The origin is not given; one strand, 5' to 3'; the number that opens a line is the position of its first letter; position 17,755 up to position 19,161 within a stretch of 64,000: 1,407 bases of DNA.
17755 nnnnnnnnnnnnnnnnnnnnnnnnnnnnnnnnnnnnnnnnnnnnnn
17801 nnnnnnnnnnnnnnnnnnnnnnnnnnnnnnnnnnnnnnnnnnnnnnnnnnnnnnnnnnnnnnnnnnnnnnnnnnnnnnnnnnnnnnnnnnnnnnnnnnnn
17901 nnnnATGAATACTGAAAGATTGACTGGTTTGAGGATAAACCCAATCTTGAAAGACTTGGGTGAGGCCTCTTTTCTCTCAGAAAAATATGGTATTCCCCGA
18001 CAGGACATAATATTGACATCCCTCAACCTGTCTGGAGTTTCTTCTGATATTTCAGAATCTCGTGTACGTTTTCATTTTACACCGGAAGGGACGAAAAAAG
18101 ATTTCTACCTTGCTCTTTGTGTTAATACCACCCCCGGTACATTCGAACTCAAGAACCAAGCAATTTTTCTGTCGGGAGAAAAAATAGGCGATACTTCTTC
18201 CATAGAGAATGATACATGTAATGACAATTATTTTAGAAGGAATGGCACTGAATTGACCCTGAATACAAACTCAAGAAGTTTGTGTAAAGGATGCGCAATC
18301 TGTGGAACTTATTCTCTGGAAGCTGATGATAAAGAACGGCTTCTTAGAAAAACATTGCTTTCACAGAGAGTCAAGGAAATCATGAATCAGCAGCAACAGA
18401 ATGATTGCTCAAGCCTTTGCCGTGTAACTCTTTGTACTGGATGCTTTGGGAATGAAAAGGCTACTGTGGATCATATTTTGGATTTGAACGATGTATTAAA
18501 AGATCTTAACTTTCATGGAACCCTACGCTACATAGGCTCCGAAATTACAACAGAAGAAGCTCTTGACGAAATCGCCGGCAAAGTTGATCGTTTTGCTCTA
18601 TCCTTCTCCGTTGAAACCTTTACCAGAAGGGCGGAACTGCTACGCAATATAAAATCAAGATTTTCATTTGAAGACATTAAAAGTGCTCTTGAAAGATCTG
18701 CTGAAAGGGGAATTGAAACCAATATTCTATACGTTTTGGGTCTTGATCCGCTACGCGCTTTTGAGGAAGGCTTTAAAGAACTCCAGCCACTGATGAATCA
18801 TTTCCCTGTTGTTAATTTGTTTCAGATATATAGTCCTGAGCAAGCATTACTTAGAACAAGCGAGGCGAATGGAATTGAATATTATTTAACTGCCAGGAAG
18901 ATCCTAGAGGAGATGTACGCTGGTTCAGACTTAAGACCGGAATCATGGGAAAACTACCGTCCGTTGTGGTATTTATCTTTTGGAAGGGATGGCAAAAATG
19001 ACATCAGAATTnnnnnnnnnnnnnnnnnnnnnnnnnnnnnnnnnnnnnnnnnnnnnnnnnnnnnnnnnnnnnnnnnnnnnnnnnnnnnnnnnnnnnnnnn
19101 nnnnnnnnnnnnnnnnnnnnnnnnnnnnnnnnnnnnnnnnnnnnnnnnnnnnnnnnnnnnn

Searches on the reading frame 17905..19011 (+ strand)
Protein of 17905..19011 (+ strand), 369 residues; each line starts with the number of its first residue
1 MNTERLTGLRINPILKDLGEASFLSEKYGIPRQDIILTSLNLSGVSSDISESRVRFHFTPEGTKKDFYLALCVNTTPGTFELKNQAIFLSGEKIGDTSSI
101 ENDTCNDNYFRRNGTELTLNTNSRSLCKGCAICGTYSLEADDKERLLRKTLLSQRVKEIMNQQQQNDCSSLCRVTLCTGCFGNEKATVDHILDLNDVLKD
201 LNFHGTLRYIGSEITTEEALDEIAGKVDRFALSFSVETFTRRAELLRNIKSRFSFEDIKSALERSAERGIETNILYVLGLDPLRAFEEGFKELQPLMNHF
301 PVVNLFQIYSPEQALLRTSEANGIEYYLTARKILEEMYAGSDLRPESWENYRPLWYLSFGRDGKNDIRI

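Call 3: search_protein_families(library=pfam, proteins=[window:17905-19011:+], max_evalue=1)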
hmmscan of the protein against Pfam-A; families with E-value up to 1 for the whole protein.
window:17905-19011:+ (369 aa): 1 family
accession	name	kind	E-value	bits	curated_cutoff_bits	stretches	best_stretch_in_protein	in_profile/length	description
PF04055.27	Radical_SAM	-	6.1e-06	27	29.5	1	175-280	52-152/166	Radical SAM superfamily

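Call 4: search_protein_families(library=ncbifam, proteins=[window:17905-19011:+], max_evalue=1)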
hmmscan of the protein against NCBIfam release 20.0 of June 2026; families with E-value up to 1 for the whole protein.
window:17905-19011:+ (369 aa): 0 families

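Call 21: search_protein_families(library=padloc, proteins=[window:17905-19011:+], max_evalue=0.1)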
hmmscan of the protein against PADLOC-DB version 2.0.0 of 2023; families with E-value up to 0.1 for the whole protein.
window:17905-19011:+ (369 aa): 0 families

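Call 47: search_solved_structures(query=A5, max_evalue=10, show_alignments=2)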
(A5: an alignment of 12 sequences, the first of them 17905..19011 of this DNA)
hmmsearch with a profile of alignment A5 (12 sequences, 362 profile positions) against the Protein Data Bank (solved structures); distinct sequences matched with E-value up to 10: 2.
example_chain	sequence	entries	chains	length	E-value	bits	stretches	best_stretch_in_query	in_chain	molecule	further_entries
4wy9_A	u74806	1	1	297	0.058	15.6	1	240-295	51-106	Putative MCP-type signal transduction protein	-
8cnr_A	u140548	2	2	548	0.4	12.8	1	63-149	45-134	Hybrid cluster protein from the thermophilic methanogen Methanothermococcus thermolithotro | Hybrid cluster protein from Methanothermococcus thermolithotrophicu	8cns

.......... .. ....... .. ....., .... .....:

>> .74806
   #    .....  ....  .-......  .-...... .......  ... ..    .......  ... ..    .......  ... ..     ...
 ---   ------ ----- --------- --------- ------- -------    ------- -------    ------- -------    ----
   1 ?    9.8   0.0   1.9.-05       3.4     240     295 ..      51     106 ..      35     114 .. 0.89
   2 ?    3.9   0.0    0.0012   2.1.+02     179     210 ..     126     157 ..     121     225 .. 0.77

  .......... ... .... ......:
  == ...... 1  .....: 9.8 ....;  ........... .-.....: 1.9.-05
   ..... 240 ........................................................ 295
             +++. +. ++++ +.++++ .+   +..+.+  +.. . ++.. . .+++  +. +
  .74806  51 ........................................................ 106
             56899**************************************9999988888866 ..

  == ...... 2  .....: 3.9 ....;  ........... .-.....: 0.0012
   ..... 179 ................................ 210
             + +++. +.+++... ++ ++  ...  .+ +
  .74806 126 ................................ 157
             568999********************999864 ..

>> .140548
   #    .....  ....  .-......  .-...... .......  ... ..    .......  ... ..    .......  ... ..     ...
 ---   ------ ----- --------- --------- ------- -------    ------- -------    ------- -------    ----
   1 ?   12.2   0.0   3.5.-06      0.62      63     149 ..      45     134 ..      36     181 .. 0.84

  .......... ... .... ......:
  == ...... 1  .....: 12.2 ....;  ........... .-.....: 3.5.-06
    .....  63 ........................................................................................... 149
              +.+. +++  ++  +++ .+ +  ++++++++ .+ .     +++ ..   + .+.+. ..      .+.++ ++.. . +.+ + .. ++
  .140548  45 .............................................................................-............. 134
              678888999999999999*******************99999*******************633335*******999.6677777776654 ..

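Call 48: find_homologous_proteins(query=A5, max_evalue=0.001)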
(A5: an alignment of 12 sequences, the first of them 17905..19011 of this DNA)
Query A5 (12 sequences) (369 aa, profile of the alignment): 101 proteins with E <= 0.001 among 8000 candidates.
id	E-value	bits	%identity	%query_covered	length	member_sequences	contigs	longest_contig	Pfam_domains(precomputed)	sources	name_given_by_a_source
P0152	1.7e-168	578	48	96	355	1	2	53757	-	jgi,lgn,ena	jgi:hypothetical protein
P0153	3.8e-164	564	47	96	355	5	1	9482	-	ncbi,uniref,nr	ncbi:MAG: hypothetical protein COS26_00115 [Candidatus Nealsonbacteria bacterium CG02_land_8_20_14_3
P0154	2.4e-161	555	89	100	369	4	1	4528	PF04055.28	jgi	-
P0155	4.7e-161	554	73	99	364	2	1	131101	-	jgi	-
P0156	1.4e-160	552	48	96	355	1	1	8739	-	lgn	-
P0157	2.6e-160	551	46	96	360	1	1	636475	-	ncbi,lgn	-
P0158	3.1e-160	551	45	96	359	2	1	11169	-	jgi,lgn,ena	-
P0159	4.9e-159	547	100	96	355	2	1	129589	PF04055.28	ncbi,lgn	-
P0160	7.3e-159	547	46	96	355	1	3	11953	-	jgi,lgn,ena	-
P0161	8.9e-158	543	48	96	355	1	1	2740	-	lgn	-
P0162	8.9e-158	543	82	100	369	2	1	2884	-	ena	-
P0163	6.6e-156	537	51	96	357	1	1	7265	-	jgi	-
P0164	1.5e-155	536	40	96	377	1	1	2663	-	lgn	-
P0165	2.3e-155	535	76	100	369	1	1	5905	-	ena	-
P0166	7.4e-153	527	49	96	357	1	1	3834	-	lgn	-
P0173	5.3e-150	517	43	96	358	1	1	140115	-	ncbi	ncbi:MAG: hypothetical protein QW423_00340 [Candidatus Aenigmatarchaeota archaeon]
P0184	1.9e-138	479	39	94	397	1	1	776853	-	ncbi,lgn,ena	-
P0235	1.4e-101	358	33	93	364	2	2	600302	-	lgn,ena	-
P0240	4.3e-99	350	31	93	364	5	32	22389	-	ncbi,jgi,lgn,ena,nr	ncbi:MAG: hypothetical protein EOM84_00575 [Sphingobacteriia bacterium]|jgi:hypothetical protein|nr:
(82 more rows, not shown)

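Call 51: search_protein_families(library=pfam, alignment_id=A6, max_evalue=0.01)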
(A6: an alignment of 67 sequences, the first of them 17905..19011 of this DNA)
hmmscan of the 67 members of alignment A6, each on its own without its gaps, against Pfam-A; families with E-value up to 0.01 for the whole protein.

A. member 1, window:17905-19011:+ (369 aa): 1 family
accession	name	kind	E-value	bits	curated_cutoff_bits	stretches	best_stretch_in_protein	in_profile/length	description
PF04055.27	Radical_SAM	-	6.1e-06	27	29.5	1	175-280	52-152/166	Radical SAM superfamily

B. families by the number of members that match (of 67 scanned): 5 families
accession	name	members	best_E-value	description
PF04055.27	Radical_SAM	36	1.1e-07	Radical SAM superfamily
PF04397.21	LytTR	1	0.0049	LytTr DNA-binding domain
PF19238.5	Radical_SAM_2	1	0.0059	Radical SAM-like domain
PF17400.7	DUF5406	1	0.0075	Family of unknown function (DUF5406)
PF21559.3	Reb1_MybAD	1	0.0077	DNA-binding protein reb1, Myb-associated domain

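Call 57: predict_structure(alignment_id=A6)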
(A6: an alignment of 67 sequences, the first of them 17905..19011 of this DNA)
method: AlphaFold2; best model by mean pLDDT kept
length: 369 residues; sequences in the alignment: 67
mean_pLDDT: 92.4   pTM: 0.91
mean pLDDT of the five models: 92.4, 92.4, 92.1, 91.9, 91.7
residues with pLDDT >= 90: 290; 70-90: 66; 50-70: 11; < 50: 2
segments of 3 or more residues with pLDDT < 50: none
pLDDT, mean of each block of 10 residues (from residue 1): 54 93 98 96 96 94 89 93 97 97 88 92 82 84 85 96 96 87 94 98 98 96 98 97 94 96 98 98 98 98 95 93 97 97 85 90 80
secondary structure, 60 per line:
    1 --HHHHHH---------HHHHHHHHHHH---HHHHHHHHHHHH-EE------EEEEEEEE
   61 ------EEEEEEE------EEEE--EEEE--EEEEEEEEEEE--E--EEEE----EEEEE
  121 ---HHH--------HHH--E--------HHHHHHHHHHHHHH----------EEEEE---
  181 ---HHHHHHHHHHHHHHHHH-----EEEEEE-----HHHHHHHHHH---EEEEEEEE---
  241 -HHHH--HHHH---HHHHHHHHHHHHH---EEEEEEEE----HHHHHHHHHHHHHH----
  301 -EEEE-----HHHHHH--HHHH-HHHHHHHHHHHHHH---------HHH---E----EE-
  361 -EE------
elements in order: H3-8 H18-28 H32-43 E53-60 E67-73 E80-83 E86-89 E92-102 E108-111 E116-120 H149-162 E173-177 H184-200 E206-211 H217-226 E230-237 H242-245 H248-251 H255-267 E271-278 H283-296 E302-305 H311-316 H319-322 H324-337

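Call 67: find_encoding_contigs(protein=P0240, flank=7000, max_places=2)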
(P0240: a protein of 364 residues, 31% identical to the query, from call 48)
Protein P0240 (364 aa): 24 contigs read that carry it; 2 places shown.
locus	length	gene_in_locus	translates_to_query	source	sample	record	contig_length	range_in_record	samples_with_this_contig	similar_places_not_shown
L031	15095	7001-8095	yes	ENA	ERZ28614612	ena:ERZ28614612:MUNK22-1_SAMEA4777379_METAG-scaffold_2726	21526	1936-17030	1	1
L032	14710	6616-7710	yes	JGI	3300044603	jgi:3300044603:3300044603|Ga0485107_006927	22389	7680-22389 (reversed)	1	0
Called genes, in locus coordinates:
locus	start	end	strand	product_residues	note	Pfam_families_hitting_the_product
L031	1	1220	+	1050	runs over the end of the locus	?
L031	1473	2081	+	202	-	PF11611:DUF4352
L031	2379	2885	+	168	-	-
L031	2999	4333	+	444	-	-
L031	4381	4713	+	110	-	-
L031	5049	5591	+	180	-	PF02776:TPP_enzyme_N (weak)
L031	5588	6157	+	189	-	PF02775:TPP_enzyme_C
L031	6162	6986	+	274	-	PF13489:Methyltransf_23, PF00398:RrnaAD, PF13847:Methyltransf_31, PF08241:Methyltransf_11, PF08242:Methyltransf_12, PF13649:Methyltransf_25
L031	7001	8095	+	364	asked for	-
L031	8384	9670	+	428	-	PF04055:Radical_SAM, PF13353:Fer4_12 (weak)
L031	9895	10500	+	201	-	PF03848:TehB (weak), PF13489:Methyltransf_23, PF01209:Ubie_methyltran (weak), PF13847:Methyltransf_31, PF13649:Methyltransf_25, PF08241:Methyltransf_11, PF08242:Methyltransf_12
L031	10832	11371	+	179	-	PF00293:NUDIX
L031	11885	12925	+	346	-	-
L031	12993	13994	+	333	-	PF00579:tRNA-synt_1b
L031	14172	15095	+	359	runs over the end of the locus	PF01820:Dala_Dala_lig_N, PF02222:ATP-grasp, PF02655:ATP-grasp_3 (faint), PF02786:CPSase_L_D2, PF07478:Dala_Dala_lig_C, PF13535:ATP-grasp_4 (weak)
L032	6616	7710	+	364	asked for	-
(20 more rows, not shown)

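Call 68: find_encoding_contigs(protein=P0235, flank=7000, max_places=1)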
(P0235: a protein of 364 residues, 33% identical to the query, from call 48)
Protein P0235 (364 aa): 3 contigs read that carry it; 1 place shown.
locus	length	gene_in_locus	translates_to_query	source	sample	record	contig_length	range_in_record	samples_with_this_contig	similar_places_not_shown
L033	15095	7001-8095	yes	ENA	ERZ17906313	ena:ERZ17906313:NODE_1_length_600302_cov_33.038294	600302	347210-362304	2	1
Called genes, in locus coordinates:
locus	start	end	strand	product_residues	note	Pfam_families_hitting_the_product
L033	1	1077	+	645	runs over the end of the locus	PF00496:SBP_bac_5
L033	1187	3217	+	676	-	PF00753:Lactamase_B, PF12706:Lactamase_B_2, PF22505:RNase_J_b_CASP, PF17770:RNase_J_C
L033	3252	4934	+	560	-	PF13424:TPR_12 (faint), PF00515:TPR_1 (faint), PF07719:TPR_2 (faint), PF13181:TPR_8 (faint), PF13432:TPR_16 (faint), PF13414:TPR_11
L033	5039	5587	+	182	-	PF02776:TPP_enzyme_N (weak)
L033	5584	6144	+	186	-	PF02775:TPP_enzyme_C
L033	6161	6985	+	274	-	PF00398:RrnaAD (weak), PF02353:CMAS, PF13489:Methyltransf_23, PF13847:Methyltransf_31, PF08241:Methyltransf_11, PF08242:Methyltransf_12, PF13649:Methyltransf_25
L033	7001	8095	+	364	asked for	-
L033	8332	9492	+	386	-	PF23459:S1_RRP5 (faint), PF21710:Spt6_S1 (faint), PF00575:S1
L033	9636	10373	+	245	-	-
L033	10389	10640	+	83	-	-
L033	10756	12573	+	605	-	PF06480:FtsH_ext (faint), PF00004:AAA, PF07728:AAA_5 (weak), PF17862:AAA_lid_3, PF01434:Peptidase_M41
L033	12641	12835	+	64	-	PF01783:Ribosomal_L32p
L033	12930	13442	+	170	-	PF01029:NusB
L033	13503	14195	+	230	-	PF22935:RM44_endonuclase (weak), PF14622:Ribonucleas_3_3, PF00636:Ribonuclease_3, PF00035:dsrm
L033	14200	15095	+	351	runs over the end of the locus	PF00437:T2SSE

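Call 69: find_encoding_contigs(protein=P0184, flank=7000, max_places=1)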
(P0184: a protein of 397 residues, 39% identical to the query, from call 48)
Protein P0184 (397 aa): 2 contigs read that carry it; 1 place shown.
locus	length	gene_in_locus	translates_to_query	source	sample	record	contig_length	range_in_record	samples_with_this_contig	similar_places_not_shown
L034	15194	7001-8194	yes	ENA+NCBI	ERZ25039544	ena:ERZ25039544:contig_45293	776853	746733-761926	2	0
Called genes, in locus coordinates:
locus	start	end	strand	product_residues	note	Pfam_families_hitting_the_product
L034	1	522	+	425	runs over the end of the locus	PF00909:Ammonium_transp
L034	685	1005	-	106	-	-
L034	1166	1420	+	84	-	PF04193:PQ-loop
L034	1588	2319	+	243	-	PF13578:Methyltransf_24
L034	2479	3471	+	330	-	-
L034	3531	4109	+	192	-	PF00856:SET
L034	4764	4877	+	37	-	-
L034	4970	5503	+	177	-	-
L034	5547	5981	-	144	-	PF00383:dCMP_cyt_deam_1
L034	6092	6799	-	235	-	-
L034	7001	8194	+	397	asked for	-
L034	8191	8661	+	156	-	-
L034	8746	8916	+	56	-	PF04193:PQ-loop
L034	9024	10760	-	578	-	PF13231:PMT_2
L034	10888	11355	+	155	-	-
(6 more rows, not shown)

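Call 70: find_encoding_contigs(protein=P0173, flank=7000, max_places=1)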
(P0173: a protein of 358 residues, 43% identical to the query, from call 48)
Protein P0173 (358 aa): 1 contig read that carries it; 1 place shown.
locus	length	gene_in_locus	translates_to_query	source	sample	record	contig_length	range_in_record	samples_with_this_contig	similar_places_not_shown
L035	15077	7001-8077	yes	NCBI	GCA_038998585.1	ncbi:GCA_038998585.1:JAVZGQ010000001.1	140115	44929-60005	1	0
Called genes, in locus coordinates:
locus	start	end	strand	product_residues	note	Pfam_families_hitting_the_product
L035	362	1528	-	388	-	PF00091:Tubulin, PF12327:FtsZ_C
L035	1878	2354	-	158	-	-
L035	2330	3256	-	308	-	PF17125:Methyltr_RsmF_N, PF22458:RsmF-B_ferredox (weak), PF01189:Methyltr_RsmB-F, PF13847:Methyltransf_31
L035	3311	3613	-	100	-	-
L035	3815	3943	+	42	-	-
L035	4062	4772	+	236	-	PF05724:TPMT (faint), PF01209:Ubie_methyltran, PF13489:Methyltransf_23, PF13847:Methyltransf_31, PF08241:Methyltransf_11, PF08242:Methyltransf_12, PF13649:Methyltransf_25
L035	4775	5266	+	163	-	PF02776:TPP_enzyme_N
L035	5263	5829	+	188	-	PF02775:TPP_enzyme_C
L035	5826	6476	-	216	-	PF02353:CMAS (weak), PF03848:TehB, PF13489:Methyltransf_23, PF05175:MTS, PF13847:Methyltransf_31, PF08241:Methyltransf_11, PF08242:Methyltransf_12, PF13649:Methyltransf_25, +1 more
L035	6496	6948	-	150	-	-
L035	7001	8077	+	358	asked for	-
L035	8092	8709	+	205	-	-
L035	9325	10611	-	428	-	PF01336:tRNA_anti-codon, PF00152:tRNA-synt_2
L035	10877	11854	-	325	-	PF00152:tRNA-synt_2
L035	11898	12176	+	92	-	PF01037:AsnC_trans_reg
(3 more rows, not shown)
